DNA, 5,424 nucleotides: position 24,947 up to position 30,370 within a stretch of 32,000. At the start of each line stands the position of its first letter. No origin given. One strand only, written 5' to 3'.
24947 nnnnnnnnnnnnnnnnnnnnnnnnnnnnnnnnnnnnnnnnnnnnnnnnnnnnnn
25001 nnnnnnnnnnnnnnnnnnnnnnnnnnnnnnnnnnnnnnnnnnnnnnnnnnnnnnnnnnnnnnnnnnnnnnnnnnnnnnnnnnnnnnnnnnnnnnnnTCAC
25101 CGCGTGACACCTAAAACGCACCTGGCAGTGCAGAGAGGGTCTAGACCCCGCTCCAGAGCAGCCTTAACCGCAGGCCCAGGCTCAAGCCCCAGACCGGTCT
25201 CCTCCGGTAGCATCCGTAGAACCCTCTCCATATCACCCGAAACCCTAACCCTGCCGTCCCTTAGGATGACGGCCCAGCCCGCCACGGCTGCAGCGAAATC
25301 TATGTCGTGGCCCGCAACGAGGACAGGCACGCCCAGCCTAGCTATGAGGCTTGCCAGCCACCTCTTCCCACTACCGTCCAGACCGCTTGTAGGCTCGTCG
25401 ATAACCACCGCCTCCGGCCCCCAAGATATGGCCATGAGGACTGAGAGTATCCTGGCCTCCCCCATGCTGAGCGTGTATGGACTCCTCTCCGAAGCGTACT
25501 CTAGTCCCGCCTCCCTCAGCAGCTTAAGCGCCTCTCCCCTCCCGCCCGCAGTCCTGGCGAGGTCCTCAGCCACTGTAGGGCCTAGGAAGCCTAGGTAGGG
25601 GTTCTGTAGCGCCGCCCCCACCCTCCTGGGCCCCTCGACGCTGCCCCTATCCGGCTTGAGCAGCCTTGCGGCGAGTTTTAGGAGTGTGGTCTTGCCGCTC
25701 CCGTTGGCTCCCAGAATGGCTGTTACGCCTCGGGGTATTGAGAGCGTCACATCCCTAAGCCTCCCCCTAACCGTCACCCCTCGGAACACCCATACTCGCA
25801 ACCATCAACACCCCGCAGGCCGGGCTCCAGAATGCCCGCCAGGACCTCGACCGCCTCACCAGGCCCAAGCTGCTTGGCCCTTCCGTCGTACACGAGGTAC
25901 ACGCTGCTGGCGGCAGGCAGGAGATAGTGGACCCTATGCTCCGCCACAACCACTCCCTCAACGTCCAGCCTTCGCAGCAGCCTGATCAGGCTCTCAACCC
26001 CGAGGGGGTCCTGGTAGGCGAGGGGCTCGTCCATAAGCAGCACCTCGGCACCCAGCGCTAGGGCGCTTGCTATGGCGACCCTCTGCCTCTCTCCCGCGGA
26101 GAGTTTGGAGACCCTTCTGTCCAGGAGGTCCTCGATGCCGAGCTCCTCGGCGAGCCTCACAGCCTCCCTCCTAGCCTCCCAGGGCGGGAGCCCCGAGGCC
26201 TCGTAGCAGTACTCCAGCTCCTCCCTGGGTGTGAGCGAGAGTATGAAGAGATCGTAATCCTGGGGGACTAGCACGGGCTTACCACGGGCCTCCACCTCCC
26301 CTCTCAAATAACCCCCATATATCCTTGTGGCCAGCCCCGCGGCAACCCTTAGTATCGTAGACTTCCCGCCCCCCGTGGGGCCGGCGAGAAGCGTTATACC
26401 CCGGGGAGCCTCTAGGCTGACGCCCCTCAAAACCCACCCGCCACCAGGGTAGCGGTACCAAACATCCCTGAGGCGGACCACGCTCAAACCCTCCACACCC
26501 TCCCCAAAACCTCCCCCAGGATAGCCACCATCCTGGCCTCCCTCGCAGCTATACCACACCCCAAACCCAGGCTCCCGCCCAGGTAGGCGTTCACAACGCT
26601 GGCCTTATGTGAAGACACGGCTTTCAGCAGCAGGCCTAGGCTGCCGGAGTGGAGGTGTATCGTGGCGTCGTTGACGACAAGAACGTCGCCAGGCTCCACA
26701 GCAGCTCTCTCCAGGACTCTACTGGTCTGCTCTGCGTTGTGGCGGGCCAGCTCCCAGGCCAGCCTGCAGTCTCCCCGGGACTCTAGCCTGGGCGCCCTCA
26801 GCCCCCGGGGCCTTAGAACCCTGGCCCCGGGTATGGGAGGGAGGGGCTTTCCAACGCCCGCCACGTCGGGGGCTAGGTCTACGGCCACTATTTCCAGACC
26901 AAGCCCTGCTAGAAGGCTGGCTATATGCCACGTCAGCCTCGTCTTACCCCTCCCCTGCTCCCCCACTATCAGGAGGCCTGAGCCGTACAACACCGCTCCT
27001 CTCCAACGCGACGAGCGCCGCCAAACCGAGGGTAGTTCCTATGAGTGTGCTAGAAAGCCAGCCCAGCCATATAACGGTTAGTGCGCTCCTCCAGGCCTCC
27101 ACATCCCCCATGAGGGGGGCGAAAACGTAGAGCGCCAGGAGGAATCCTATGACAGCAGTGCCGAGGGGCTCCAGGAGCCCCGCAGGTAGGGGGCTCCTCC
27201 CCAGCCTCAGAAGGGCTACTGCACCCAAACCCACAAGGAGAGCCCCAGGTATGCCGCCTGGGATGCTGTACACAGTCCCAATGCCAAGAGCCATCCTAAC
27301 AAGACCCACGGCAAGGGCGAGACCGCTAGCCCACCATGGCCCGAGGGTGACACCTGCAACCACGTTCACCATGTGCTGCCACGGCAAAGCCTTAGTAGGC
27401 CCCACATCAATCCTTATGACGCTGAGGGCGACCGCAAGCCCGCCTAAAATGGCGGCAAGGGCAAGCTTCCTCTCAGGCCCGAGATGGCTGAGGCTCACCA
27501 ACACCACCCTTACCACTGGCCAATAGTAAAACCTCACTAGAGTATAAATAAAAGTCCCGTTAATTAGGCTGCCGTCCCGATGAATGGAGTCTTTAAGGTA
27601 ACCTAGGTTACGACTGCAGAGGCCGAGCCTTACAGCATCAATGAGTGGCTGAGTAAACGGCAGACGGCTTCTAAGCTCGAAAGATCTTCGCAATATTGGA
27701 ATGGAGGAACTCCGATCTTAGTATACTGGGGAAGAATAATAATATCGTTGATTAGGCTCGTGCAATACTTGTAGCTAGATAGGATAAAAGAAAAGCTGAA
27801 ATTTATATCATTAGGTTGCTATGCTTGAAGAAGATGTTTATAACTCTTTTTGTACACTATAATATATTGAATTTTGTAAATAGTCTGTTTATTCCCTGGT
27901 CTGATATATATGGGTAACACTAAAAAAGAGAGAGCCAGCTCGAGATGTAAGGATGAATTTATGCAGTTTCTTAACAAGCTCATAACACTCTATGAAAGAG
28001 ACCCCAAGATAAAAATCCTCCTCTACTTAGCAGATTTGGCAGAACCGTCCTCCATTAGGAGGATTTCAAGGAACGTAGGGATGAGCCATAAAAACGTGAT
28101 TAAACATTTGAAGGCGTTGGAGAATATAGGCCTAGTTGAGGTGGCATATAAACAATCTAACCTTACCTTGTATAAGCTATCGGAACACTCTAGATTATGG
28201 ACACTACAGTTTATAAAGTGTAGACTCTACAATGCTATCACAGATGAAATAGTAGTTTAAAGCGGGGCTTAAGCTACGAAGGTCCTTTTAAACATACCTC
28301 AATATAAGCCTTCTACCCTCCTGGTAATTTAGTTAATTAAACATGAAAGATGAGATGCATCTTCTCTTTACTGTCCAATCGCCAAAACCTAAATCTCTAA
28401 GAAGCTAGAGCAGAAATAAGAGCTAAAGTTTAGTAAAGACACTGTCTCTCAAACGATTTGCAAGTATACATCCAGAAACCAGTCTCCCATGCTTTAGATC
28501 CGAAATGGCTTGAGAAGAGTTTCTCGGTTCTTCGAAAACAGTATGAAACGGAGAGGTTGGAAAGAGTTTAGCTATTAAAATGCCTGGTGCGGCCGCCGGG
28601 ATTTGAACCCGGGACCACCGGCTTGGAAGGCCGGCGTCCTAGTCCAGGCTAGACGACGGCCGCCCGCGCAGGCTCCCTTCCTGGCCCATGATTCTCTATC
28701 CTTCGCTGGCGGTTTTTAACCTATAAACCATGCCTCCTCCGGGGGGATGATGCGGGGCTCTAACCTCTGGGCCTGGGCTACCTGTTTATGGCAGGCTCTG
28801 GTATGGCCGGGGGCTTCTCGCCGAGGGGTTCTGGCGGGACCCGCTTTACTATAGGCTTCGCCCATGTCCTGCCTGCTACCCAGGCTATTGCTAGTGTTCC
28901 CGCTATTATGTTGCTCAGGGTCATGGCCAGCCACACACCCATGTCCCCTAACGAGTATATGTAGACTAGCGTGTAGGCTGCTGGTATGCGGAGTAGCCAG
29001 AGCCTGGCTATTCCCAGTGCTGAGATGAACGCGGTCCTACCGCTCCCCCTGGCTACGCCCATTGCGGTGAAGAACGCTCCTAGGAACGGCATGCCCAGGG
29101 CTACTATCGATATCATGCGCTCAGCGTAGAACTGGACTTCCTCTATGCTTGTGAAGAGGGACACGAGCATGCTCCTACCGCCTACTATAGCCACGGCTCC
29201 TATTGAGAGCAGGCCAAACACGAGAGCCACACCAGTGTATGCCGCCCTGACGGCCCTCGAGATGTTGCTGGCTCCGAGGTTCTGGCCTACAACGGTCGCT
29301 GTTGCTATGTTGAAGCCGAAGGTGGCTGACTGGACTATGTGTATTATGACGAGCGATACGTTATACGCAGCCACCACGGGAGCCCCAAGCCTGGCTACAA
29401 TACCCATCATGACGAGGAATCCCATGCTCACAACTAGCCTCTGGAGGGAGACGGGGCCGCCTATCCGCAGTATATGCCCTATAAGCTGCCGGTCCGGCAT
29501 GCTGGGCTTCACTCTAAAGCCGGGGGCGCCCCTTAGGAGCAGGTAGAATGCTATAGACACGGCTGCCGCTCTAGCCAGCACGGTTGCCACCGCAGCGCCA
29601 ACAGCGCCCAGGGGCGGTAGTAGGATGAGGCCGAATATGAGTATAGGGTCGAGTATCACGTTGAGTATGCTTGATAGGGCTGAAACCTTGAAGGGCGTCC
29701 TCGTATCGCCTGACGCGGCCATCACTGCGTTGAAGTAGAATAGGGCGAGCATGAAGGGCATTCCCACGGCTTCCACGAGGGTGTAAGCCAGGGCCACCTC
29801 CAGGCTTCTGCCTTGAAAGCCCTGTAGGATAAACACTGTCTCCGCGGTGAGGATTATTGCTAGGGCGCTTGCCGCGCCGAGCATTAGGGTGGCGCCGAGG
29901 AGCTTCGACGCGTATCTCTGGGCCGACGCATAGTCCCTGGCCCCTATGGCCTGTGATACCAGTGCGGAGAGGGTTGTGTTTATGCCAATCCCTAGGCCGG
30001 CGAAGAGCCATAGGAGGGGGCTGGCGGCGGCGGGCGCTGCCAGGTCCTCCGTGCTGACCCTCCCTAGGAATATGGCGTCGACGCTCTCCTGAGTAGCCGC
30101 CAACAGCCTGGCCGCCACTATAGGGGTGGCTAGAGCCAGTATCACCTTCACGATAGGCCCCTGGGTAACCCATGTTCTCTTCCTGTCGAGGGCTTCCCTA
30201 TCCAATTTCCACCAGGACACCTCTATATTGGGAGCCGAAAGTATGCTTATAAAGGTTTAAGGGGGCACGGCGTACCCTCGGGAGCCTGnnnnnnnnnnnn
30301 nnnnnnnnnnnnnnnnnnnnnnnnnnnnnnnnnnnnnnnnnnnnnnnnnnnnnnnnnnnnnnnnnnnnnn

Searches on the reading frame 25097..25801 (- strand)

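Call 37: search_protein_families(library=pfam, proteins=[window:25097-25801:-], max_evalue=0.001)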
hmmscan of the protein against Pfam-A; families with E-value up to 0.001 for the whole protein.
window:25097-25801:- (234 aa): 6 families
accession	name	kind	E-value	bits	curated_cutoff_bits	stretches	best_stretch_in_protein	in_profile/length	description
PF00005.33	ABC_tran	-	4.4e-16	60.2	25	1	15-139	1-137/137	ABC transporter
PF13304.12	AAA_21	-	5.6e-10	40.2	27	1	26-48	1-23/304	AAA domain, putative AbiEii toxin, Type IV TA system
PF13476.12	AAA_23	-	6.3e-05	24.1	27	1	16-41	11-36/201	AAA domain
PF13555.12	AAA_29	-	7.4e-05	22.9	27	1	18-51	15-49/61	P-loop containing region of AAA domain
PF13191.12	AAA_16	-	0.00052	21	32.6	0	18-105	19-104/167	AAA ATPase domain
PF02463.25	SMC_N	-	0.00062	19.7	40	0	17-41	17-41/220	RecF/RecN/SMC N terminal domain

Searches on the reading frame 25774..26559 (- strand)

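Call 37: search_protein_families(library=pfam, proteins=[window:25774-26559:-], max_evalue=0.001)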
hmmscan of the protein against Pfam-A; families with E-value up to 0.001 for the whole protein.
window:25774-26559:- (261 aa): 1 family
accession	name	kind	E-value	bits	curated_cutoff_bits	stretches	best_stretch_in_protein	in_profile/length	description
PF00005.33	ABC_tran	-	6.1e-19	69.4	25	1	45-181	2-137/137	ABC transporter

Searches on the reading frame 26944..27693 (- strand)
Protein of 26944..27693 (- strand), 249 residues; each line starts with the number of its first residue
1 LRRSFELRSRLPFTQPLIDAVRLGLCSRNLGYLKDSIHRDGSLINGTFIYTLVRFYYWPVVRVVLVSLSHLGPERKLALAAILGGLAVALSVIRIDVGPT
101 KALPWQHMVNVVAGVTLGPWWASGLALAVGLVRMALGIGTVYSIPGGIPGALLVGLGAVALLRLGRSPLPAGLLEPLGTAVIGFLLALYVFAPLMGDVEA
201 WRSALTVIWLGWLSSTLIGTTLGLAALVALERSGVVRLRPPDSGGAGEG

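Call 37: search_protein_families(library=pfam, proteins=[window:26944-27693:-], max_evalue=0.001)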
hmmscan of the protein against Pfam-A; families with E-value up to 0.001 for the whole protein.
window:26944-27693:- (249 aa): 1 family
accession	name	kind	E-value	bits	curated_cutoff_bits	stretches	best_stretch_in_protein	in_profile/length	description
PF09512.15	ThiW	-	2.8e-42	144.8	30.3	1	77-232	1-149/150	Thiamine-precursor transporter protein (ThiW)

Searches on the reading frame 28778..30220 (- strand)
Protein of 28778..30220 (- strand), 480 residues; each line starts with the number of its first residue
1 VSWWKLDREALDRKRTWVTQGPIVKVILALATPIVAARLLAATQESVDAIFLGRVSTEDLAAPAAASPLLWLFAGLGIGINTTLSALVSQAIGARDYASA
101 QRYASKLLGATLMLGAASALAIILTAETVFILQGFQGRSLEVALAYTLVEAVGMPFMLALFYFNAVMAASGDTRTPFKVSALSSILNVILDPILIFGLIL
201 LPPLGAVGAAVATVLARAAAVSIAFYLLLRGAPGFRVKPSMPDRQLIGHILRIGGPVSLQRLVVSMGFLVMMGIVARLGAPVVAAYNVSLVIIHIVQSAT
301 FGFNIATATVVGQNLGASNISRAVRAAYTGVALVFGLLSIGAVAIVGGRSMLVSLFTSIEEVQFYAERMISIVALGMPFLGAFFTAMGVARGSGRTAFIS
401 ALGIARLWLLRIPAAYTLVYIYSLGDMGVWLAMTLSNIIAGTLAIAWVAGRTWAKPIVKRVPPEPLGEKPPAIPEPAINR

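Call 37: search_protein_families(library=pfam, proteins=[window:28778-30220:-], max_evalue=0.001)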
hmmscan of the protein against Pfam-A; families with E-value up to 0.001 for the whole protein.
window:28778-30220:- (480 aa): 2 families
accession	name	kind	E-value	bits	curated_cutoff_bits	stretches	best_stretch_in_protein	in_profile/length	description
PF01554.23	MatE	-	1.5e-44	152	24.9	2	256-417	1-161/161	MatE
PF03023.19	MurJ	-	2.9e-07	29.9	27.4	1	74-233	246-404/451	Lipid II flippase MurJ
